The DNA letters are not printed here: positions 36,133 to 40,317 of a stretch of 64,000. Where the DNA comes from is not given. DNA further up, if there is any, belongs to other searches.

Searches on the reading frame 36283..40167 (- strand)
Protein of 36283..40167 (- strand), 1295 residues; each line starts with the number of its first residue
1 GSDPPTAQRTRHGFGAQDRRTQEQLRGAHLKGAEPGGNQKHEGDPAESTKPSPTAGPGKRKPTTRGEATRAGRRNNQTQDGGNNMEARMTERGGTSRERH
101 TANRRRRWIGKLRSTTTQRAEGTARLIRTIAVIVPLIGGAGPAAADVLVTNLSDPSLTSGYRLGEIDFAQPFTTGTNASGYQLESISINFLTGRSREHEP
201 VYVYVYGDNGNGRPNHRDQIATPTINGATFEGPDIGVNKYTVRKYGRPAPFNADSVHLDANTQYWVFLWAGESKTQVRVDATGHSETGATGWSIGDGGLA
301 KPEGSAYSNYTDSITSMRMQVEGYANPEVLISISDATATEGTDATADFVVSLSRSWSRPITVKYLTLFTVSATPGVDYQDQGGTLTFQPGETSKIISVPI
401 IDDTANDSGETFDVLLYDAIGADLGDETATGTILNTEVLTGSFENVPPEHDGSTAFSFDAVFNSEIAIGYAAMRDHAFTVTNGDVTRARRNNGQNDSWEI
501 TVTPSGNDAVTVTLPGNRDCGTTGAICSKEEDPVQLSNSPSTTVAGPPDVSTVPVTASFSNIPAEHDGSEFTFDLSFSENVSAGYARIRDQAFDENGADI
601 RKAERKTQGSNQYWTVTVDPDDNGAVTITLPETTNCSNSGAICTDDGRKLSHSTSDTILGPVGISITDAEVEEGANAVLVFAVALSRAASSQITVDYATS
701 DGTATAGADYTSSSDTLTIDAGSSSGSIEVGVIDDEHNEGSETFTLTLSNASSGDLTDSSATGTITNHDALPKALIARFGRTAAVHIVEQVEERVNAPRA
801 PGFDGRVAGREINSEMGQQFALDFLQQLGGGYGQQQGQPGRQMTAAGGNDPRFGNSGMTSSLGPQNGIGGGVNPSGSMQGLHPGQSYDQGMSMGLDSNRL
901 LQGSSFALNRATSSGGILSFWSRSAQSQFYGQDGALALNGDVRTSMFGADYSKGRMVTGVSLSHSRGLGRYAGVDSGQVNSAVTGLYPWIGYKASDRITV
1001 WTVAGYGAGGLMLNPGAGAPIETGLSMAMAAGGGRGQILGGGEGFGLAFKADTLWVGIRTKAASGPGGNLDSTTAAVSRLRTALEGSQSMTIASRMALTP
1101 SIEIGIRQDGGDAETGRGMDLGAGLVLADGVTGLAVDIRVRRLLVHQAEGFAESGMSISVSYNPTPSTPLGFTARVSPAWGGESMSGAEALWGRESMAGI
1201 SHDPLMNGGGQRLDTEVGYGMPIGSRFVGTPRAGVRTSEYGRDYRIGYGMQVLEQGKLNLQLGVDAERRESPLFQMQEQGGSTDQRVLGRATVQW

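Call 46: search_protein_families(library=pfam, proteins=[window:36283-40167:-], max_evalue=0.001)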
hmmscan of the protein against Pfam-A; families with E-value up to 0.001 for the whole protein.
window:36283-40167:- (1295 aa): 1 family
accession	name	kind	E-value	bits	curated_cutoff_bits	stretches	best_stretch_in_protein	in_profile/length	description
PF03160.20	Calx-beta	-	2.6e-30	105.3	27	2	662-767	8-117/119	Calx-beta domain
